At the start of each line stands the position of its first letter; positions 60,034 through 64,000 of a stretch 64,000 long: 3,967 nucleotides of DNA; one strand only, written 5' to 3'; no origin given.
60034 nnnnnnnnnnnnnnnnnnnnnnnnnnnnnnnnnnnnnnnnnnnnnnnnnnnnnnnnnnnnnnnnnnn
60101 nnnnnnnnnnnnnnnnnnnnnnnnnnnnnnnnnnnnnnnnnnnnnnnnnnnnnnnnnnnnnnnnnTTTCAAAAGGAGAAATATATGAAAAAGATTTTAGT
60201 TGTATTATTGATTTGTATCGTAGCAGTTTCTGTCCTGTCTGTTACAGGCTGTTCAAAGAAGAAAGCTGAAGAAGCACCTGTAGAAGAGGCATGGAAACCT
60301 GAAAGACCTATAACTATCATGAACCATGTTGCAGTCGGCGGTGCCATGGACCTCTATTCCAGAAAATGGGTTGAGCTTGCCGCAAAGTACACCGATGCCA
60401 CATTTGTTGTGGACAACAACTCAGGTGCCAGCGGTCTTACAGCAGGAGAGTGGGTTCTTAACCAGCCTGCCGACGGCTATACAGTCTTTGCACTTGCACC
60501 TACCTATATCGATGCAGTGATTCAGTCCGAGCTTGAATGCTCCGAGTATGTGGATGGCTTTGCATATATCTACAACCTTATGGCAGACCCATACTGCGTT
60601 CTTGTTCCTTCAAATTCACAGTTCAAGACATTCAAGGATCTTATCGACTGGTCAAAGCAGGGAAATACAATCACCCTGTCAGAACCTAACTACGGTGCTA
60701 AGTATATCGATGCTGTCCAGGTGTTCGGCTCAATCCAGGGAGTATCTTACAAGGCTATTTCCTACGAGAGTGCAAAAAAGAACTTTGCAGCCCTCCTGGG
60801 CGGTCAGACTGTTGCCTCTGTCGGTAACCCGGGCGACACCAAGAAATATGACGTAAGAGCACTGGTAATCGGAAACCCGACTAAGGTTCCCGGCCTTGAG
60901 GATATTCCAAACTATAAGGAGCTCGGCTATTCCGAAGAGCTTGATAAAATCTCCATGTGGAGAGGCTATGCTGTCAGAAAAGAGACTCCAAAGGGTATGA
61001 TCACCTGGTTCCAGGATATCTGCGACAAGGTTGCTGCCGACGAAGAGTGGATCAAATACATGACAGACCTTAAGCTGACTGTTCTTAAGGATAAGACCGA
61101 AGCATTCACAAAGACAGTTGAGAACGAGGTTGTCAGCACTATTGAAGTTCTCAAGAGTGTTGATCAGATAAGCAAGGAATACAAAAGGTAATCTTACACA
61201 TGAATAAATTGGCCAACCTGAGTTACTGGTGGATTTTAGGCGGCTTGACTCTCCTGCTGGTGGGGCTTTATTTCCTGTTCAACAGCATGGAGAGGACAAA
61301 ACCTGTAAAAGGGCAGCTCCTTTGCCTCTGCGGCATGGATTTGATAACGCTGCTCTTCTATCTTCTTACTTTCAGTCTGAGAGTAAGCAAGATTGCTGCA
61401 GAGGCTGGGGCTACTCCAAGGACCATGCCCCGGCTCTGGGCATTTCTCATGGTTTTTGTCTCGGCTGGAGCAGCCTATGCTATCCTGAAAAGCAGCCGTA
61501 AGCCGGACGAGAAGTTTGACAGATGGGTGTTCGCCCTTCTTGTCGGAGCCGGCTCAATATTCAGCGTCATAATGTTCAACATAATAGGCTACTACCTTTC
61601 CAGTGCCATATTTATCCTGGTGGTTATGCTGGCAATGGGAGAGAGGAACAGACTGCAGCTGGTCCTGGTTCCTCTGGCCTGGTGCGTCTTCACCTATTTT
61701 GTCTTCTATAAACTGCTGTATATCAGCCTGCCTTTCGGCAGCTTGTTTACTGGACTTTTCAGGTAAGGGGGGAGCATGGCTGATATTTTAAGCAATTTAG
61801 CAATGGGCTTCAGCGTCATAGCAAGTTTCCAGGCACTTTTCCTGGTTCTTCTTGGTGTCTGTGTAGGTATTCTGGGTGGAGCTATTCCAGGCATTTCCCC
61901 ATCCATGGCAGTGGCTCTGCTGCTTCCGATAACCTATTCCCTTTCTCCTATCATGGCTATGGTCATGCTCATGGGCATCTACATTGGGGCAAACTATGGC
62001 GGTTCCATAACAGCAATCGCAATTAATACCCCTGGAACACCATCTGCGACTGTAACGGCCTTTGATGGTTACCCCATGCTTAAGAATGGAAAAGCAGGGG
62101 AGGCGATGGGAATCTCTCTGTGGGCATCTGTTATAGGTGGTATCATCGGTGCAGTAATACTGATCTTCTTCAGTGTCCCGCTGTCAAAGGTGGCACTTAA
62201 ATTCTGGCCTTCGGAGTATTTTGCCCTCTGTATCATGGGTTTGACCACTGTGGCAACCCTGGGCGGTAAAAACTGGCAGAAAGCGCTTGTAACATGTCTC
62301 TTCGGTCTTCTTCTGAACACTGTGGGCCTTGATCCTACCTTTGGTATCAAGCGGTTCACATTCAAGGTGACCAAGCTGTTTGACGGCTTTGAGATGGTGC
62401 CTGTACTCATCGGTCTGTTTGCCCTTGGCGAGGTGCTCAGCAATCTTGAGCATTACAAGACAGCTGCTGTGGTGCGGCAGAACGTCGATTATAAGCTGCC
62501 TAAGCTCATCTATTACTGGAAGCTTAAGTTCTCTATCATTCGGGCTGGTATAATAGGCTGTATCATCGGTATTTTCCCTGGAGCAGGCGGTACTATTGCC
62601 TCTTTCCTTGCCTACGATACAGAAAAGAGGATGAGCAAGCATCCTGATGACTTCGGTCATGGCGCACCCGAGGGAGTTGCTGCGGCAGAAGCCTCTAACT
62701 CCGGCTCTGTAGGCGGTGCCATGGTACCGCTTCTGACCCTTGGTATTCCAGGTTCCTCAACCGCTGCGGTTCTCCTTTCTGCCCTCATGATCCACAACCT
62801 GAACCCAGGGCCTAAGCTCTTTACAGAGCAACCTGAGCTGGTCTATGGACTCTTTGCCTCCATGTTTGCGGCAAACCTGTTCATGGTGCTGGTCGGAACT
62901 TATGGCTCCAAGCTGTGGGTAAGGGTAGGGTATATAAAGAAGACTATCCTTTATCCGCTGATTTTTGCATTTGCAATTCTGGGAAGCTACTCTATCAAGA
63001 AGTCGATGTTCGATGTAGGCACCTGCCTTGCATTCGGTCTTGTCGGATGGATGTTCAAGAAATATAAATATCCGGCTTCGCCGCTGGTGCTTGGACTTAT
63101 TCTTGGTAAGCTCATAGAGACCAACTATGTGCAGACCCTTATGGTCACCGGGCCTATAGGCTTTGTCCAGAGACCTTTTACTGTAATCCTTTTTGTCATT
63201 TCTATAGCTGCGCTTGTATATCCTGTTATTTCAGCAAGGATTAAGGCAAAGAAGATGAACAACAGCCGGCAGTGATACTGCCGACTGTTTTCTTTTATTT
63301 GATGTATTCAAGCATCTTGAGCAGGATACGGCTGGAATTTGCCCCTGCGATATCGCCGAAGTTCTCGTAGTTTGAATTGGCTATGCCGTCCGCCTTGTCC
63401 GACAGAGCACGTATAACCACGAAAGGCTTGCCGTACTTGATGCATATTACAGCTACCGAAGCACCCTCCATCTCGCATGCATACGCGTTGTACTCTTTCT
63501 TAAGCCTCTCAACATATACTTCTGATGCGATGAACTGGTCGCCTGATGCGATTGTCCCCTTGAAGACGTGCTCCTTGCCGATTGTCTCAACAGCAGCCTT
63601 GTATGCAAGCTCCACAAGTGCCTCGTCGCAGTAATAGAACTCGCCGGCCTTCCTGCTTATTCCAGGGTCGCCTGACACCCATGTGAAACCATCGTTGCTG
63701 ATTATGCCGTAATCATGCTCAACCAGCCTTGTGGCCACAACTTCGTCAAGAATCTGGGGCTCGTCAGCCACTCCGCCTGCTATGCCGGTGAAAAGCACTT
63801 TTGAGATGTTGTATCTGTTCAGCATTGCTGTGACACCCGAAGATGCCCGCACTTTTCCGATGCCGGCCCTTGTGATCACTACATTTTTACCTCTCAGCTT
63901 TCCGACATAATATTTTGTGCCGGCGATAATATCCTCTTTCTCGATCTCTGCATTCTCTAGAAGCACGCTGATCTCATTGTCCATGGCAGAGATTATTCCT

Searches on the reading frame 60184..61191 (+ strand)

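Call 90: search_protein_families(library=pfam, proteins=[window:60184-61191:+], max_evalue=0.00001)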
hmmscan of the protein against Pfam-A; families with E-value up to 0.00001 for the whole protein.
window:60184-61191:+ (335 aa): 1 family
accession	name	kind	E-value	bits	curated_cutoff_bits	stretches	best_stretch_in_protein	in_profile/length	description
PF03401.19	TctC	-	1.3e-13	51.5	27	1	66-322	9-268/274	Tripartite tricarboxylate transporter family receptor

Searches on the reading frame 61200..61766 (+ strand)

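Call 90: search_protein_families(library=pfam, proteins=[window:61200-61766:+], max_evalue=0.00001)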
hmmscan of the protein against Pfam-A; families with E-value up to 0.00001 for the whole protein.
window:61200-61766:+ (188 aa): 1 family
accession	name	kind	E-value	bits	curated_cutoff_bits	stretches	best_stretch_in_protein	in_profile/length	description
PF07331.16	TctB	-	4.4e-14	53.2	29.1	1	50-178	7-137/137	Tripartite tricarboxylate transporter TctB family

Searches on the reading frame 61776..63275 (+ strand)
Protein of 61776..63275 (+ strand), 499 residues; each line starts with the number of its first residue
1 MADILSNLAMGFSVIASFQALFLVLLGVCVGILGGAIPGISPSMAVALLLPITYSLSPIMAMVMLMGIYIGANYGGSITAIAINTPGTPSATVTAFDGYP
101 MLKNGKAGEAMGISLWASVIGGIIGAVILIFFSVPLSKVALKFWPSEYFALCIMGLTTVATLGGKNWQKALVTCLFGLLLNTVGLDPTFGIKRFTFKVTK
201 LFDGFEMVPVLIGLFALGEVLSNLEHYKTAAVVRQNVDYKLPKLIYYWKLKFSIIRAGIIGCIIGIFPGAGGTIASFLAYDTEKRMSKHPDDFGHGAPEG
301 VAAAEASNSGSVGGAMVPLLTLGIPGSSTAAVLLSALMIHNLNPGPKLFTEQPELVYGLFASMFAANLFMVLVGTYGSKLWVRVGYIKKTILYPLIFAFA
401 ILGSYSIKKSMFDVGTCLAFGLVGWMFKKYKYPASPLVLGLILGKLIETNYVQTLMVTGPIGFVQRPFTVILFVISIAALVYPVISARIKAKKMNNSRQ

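Call 90: search_protein_families(library=pfam, proteins=[window:61776-63275:+], max_evalue=0.00001)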
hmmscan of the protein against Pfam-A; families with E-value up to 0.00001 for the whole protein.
window:61776-63275:+ (499 aa): 1 family
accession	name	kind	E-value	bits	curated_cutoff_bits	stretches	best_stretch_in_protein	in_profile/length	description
PF01970.21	TctA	-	3.8e-158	527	28.9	1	21-439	1-423/423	Tripartite tricarboxylate transporter TctA family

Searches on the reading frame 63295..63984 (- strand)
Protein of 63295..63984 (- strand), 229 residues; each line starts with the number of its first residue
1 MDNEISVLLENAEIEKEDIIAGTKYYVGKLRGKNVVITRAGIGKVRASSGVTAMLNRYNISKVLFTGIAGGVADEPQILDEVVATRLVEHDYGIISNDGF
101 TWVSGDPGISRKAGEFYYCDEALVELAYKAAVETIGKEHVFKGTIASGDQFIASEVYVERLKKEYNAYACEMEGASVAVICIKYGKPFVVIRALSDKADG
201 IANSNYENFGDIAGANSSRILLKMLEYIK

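Call 90: search_protein_families(library=pfam, proteins=[window:63295-63984:-], max_evalue=0.00001)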
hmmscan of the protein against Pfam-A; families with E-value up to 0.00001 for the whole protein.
window:63295-63984:- (229 aa): 1 family
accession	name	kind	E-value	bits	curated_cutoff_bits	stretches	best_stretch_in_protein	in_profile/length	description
PF01048.26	PNP_UDP_1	-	5.4e-40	137.7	25.1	1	3-225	10-232/233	Phosphorylase superfamily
